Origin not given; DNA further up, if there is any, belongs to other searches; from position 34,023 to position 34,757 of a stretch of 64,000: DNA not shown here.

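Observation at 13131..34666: Four-copy palindrome RGAYW-N4-TRTCY: candidate operator of a Flavobacteriaceae NO-sensing Rrf2 regulon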

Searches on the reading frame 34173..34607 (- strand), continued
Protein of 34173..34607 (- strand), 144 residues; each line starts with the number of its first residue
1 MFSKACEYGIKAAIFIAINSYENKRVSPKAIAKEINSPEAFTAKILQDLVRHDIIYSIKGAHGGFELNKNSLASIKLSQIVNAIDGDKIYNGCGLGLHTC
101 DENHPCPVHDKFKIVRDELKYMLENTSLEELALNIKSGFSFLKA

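Call 31: search_solved_structures(query=A1, max_evalue=0.001, show_alignments=5)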
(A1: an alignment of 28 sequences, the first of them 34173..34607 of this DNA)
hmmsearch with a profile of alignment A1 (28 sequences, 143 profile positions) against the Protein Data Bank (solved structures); distinct sequences matched with E-value up to 0.001: 13.
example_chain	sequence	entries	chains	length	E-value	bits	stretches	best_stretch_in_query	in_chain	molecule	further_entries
6y45_A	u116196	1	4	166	6.9e-11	45.7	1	24-135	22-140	Rrf2 family transcriptional regulator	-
6hsd_A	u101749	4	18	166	1.1e-10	45.1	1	24-135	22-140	Rrf2 family transcriptional regulator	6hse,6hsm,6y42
4hf2_A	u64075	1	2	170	3.4e-09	40.2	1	5-86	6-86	HTH-type transcriptional regulator IscR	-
4cic_A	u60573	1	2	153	2.2e-08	37.6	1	3-86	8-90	TRANSCRIPTIONAL REGULATOR, BADM/RRF2 FAMILY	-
4hf0_A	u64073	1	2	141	2.4e-08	37.5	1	5-86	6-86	HTH-type transcriptional regulator IscR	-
4chu_A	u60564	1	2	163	3.6e-08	36.9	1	5-86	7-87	HTH-TYPE TRANSCRIPTIONAL REGULATOR ISCR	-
3t8r_A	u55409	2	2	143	3.7e-08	36.9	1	3-136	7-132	Staphylococcus aureus CymR | Staphylococcus aureus CymR (oxidized form)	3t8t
4hf1_A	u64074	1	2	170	3.8e-08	36.9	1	5-86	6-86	HTH-type transcriptional regulator IscR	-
2y75_A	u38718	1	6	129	2.9e-07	34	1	3-131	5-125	HTH-TYPE TRANSCRIPTIONAL REGULATOR CYMR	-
7zpn_A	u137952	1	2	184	1.2e-06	32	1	2-86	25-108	HTH-type transcriptional regulator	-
5n07_A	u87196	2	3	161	1.2e-06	32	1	4-131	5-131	HTH-type transcriptional repressor NsrR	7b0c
3lwf_A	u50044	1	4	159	1.9e-06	31.3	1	8-131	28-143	Putative transcriptional regulator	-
5n08_A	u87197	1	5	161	0.00046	23.6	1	4-88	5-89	HTH-type transcriptional repressor NsrR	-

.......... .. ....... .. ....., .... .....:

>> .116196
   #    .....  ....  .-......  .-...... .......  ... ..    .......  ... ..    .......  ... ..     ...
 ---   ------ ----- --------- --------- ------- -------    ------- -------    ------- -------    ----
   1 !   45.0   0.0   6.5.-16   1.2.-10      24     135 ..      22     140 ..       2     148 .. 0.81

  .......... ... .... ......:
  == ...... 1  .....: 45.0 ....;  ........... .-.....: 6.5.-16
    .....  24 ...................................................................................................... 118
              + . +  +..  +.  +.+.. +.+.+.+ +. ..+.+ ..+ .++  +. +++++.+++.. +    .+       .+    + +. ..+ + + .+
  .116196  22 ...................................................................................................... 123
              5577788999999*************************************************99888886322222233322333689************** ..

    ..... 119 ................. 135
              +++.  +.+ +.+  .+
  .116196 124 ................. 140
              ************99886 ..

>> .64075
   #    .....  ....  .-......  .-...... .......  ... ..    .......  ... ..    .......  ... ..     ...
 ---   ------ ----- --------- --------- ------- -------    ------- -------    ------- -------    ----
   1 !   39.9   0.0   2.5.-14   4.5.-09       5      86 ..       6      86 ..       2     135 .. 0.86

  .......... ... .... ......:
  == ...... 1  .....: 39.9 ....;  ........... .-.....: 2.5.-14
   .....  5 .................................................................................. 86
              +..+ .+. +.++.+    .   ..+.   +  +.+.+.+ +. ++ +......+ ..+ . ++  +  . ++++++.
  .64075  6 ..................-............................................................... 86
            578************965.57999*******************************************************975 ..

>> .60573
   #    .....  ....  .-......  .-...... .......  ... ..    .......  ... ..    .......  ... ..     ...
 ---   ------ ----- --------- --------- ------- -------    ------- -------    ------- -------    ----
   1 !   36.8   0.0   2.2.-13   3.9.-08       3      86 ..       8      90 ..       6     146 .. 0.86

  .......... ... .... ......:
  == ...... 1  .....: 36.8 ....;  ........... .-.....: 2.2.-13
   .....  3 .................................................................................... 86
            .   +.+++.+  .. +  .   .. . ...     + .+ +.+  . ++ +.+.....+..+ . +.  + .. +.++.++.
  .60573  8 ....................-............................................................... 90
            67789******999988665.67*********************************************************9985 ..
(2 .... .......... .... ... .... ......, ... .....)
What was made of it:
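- On NsrR: ScNsrR ranks below RsrR, IscR and CymR in the profile search (call 31).
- Closest known: RsrR. Same: The first and third Cys align with the RsrR cluster cysteines (call 31).
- Tried and rejected: The profile search placed the family nearest RsrR, then IscR (call 31).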

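Call 42: search_protein_families(library=pfam, proteins=[L068:3910-5121:+, L078:8510-10249:+, L071:8472-10289:-, L015:13565-13963:-, L055:8566-10812:+, L078:14160-15434:+], max_evalue=0.001)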
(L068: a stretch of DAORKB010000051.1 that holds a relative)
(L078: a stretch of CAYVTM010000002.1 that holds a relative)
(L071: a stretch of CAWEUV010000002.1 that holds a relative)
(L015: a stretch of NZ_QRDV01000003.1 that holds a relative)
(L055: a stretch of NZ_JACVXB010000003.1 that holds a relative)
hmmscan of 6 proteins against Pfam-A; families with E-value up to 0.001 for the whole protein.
L068:3910-5121:+ (403 aa): 5 families
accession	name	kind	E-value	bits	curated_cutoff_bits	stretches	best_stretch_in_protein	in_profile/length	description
PF00175.26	NAD_binding_1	-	6.5e-16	59.4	22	1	271-374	1-105/109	Oxidoreductase NAD-binding domain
PF00042.28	Globin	-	3.3e-15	57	22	1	26-131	2-116/117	Globin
PF00970.30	FAD_binding_6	-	1.3e-05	25.9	21.1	1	160-259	6-97/99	Oxidoreductase FAD-binding domain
PF11563.14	Protoglobin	-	1.9e-05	25.1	25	1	1-112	14-122/158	Protoglobin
PF08030.17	NAD_binding_6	-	5e-05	23.9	22.2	1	269-331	4-74/156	Ferric reductase NAD binding domain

L078:8510-10249:+ (579 aa): 1 family
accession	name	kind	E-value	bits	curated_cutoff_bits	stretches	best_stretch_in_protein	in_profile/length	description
PF00115.25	COX1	-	1.4e-79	268.5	34.8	1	125-536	2-435/436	Cytochrome C and Quinol oxidase polypeptide I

L071:8472-10289:- (605 aa): 0 families

L015:13565-13963:- (132 aa): 0 families

L055:8566-10812:+ (748 aa): 2 families
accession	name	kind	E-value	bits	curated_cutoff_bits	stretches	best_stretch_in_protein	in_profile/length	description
PF22085.1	NorB_cytochrome_c-like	-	1.1e-72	244.7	29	1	37-217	1-181/181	Nitric oxide reductase subunit B, cytochrome c-like domain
PF00115.25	COX1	-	4.1e-64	217.5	34.8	1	279-723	2-436/436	Cytochrome C and Quinol oxidase polypeptide I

L078:14160-15434:+ (424 aa): 0 families

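Call 53: predict_structure(alignment_id=A1)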
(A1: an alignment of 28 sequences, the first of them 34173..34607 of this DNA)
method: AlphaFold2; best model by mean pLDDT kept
length: 144 residues; sequences in the alignment: 28
mean_pLDDT: 83.7   pTM: 0.77
mean pLDDT of the five models: 83.7, 81.1, 80.9, 78.7, 78.5
residues with pLDDT >= 90: 66; 70-90: 55; 50-70: 20; < 50: 3
segments of 3 or more residues with pLDDT < 50: 142-144
pLDDT, mean of each block of 10 residues (from residue 1): 86 90 83 93 95 91 86 91 83 66 72 83 91 79 47
secondary structure, 60 per line:
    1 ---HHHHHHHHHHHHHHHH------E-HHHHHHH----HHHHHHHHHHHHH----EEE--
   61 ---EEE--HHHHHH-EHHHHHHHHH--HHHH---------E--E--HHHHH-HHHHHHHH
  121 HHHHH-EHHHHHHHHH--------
elements in order: H4-19 H28-34 H39-51 E56-58 E64-66 H69-74 H77-85 H88-91 H107-111 H113-125 H128-136
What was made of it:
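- On Rrf2 family (PF02082 / TIGR00738): The AF2 model has pLDDT 83.7 (call 53).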

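Call 55: fold_search(model_id=the predicted structure, library=pdb)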
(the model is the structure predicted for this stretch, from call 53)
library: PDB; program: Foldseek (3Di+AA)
matches with E <= 10: 1379; with E <= 0.001: 36
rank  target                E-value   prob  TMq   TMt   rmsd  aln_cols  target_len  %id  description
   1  6hsd_B                4.7e-08  1.00  0.63  0.58   7.9       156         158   20  Crystal structure of the oxidized form of the transcription regulator RsrR (released 2019-01-30)
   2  6y45_B                5.0e-08  1.00  0.64  0.59   7.2       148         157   20  Crystal Structure of the H33A variant of RsrR (released 2020-03-04)
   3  2y75_E                5.3e-08  1.00  0.72  0.79   3.1       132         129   24  The Structure of CymR (YrzC) the Global Cysteine Regulator of B. subtilis (released 2011-08-03)
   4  2y75_D                6.7e-08  1.00  0.71  0.79   3.2       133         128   25  The Structure of CymR (YrzC) the Global Cysteine Regulator of B. subtilis (released 2011-08-03)
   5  6hsd_C                7.1e-08  1.00  0.65  0.59   7.4       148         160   20  Crystal structure of the oxidized form of the transcription regulator RsrR (released 2019-01-30)
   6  6y45_A                1.0e-07  1.00  0.64  0.57   7.2       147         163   19  Crystal Structure of the H33A variant of RsrR (released 2020-03-04)
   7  6hsm_B                1.1e-07  1.00  0.63  0.57   7.7       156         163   20  Structure of partially reduced RsrR in space group P2(1)2(1)2(1) (released 2019-01-30)
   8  6hsm_A                1.4e-07  1.00  0.63  0.56   7.1       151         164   20  Structure of partially reduced RsrR in space group P2(1)2(1)2(1) (released 2019-01-30)
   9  6hsm_G                1.4e-07  1.00  0.63  0.59   8.2       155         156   21  Structure of partially reduced RsrR in space group P2(1)2(1)2(1) (released 2019-01-30)
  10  2y75_B                1.5e-07  1.00  0.71  0.80   3.1       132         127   24  The Structure of CymR (YrzC) the Global Cysteine Regulator of B. subtilis (released 2011-08-03)
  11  6y42_A                1.7e-07  1.00  0.63  0.58   8.3       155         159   21  Crystal Structure of RsrR complexed to a 39 basepair DNA fragment of the rsrR promoter (released 2020-03-04)
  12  6hsd_A                2.6e-07  1.00  0.64  0.56   8.3       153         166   21  Crystal structure of the oxidized form of the transcription regulator RsrR (released 2019-01-30)
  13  6hse_C                5.0e-07  1.00  0.65  0.59   7.0       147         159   19  Structure of dithionite-reduced RsrR in spacegroup P2(1) (released 2019-01-30)
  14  6hse_A                5.6e-07  1.00  0.64  0.58   8.2       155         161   21  Structure of dithionite-reduced RsrR in spacegroup P2(1) (released 2019-01-30)
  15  4hf2_A                7.1e-07  1.00  0.66  0.81   3.8       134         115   20  Crystal Structure of E43A IscR mutant bound to its promoter (released 2013-05-08)
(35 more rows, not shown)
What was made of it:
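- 34173..34607 (-): rrf2-2, an Rrf2-family regulator (144 aa) with C-x6-C-x5-C-P-x-H; the widespread paralogue. AF2 model pLDDT 83.7 with an Rrf2 fold (calls 53, 55).
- On Rrf2 family (PF02082 / TIGR00738): Foldseek gives TM 0.63-0.72 to RsrR, CymR, IscR and NsrR (call 55).
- Closest known: RsrR. Same: It is the closest solved relative by profile (E 7e-11, call 31) and by Foldseek (call 55).
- The ligand set resembles IscR more than NsrR, and the closest solved relatives are RsrR, IscR and CymR rather than NsrR (calls 31, 55). RsrR, IscR and CymR are the closest solved relatives (calls 31, 55).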
